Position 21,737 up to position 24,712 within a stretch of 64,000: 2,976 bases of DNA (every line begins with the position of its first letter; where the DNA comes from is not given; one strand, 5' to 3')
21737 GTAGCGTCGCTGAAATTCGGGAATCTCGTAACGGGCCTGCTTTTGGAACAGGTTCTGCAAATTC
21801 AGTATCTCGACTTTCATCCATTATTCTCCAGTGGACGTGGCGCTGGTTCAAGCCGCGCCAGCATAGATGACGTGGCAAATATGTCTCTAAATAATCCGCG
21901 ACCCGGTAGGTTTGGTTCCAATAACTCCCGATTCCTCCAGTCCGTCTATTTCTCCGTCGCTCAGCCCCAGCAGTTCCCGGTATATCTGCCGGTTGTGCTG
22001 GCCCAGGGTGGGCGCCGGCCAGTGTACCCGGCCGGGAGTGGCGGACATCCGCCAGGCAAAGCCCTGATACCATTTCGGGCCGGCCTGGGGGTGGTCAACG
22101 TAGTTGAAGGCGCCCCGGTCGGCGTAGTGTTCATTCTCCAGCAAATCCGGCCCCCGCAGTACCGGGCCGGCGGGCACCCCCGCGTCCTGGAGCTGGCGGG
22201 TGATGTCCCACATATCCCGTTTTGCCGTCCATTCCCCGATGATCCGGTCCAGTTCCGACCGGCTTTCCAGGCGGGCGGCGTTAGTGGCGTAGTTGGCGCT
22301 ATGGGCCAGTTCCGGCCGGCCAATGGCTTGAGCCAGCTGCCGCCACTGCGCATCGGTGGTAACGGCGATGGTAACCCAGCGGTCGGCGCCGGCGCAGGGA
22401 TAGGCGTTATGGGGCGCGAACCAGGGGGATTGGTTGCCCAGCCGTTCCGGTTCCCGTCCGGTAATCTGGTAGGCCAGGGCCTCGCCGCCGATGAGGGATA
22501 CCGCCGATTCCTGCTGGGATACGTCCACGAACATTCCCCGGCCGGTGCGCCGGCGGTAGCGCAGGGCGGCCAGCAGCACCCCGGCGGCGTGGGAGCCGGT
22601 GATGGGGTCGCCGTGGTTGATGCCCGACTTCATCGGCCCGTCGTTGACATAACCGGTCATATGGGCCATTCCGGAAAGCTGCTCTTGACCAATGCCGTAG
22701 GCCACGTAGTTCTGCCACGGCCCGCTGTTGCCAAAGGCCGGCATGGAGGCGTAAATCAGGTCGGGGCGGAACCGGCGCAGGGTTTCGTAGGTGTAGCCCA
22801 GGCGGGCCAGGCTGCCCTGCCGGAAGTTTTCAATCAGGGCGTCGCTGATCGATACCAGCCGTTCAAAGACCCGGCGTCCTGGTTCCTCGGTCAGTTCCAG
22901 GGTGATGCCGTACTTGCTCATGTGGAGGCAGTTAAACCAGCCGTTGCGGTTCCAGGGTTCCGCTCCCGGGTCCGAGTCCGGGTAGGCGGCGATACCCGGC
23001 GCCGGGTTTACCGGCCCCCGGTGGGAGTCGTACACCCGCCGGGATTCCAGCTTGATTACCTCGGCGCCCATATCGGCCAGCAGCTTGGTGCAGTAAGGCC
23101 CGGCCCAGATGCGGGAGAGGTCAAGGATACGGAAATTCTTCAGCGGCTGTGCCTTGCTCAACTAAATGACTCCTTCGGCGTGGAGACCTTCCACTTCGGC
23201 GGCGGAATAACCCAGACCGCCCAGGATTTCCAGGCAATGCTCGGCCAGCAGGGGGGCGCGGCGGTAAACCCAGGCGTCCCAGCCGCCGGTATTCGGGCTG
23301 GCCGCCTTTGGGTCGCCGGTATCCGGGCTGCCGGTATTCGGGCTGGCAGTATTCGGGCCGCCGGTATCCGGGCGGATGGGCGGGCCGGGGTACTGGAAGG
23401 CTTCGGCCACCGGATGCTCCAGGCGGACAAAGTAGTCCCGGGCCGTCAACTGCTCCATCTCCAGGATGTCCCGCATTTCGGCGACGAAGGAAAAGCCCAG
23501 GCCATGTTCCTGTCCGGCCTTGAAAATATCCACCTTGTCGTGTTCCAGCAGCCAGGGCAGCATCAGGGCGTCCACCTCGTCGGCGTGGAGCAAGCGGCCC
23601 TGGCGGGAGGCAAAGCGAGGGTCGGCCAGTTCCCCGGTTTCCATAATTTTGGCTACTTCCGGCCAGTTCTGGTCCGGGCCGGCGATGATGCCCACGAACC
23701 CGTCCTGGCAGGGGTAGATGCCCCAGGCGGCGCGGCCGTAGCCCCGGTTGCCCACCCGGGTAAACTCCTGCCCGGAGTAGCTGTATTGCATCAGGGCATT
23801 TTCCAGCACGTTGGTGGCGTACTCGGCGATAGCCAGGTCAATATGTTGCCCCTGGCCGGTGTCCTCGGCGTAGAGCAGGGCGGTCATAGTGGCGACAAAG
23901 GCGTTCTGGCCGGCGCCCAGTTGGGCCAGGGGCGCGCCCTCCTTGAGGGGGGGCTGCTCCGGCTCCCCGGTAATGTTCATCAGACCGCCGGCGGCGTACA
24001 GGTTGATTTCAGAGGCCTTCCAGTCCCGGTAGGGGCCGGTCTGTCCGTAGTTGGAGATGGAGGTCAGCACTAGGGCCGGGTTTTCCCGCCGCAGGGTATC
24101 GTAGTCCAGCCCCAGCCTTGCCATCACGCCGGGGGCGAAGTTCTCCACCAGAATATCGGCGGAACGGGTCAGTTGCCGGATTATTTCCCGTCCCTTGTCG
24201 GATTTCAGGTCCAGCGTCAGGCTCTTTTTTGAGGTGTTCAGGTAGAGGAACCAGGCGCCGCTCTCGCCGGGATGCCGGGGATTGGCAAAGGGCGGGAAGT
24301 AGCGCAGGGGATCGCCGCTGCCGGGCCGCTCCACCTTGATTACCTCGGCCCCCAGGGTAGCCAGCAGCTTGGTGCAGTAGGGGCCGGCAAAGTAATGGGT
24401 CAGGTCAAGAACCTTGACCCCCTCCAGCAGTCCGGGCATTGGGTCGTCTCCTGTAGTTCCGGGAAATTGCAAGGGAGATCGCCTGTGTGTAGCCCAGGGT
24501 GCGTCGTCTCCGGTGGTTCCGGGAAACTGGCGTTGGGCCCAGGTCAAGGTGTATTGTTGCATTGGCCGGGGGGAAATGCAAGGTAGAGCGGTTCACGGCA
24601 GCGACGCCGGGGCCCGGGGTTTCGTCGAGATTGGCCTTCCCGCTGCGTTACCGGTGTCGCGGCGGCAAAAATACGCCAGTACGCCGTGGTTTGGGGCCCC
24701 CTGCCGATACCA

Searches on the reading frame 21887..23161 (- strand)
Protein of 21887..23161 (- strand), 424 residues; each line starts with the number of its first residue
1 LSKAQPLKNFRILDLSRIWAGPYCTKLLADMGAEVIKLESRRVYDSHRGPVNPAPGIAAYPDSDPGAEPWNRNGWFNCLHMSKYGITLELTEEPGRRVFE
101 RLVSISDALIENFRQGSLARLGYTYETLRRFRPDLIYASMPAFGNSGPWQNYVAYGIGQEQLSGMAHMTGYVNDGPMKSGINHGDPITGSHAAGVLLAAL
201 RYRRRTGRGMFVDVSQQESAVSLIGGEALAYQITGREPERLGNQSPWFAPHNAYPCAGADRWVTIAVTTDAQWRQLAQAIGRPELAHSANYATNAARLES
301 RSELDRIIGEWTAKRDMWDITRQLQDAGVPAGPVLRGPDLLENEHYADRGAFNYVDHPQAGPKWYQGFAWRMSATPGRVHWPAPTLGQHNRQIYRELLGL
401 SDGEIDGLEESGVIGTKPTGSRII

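Call 33: search_protein_families(library=pfam, proteins=[window:21887-23161:-], max_evalue=0.00001)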
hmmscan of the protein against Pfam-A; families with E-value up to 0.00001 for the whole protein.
window:21887-23161:- (424 aa): 1 family
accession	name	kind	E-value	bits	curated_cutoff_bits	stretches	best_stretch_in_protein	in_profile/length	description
PF02515.22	CoA_transf_3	-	2.6e-109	366.2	23.3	1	7-390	1-366/366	CoA-transferase family III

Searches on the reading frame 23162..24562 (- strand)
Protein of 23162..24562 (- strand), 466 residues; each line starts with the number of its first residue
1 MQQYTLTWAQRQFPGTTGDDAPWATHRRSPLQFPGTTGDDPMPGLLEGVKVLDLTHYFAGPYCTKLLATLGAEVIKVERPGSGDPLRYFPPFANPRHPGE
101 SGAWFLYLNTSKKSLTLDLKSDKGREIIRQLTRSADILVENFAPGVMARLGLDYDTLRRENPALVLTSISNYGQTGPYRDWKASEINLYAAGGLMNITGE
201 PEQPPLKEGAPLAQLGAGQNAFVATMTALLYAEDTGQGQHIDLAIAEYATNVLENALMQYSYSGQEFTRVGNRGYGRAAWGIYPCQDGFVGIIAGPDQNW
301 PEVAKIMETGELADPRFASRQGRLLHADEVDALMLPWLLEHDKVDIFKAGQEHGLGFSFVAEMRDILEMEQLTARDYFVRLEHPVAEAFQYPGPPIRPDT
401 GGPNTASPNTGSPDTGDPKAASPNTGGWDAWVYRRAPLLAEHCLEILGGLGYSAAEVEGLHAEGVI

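Call 33: search_protein_families(library=pfam, proteins=[window:23162-24562:-], max_evalue=0.00001)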
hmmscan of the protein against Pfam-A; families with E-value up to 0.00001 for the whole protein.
window:23162-24562:- (466 aa): 1 family
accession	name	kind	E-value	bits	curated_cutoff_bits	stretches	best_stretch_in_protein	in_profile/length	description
PF02515.22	CoA_transf_3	-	8.2e-106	354.6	23.3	1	46-409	1-361/366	CoA-transferase family III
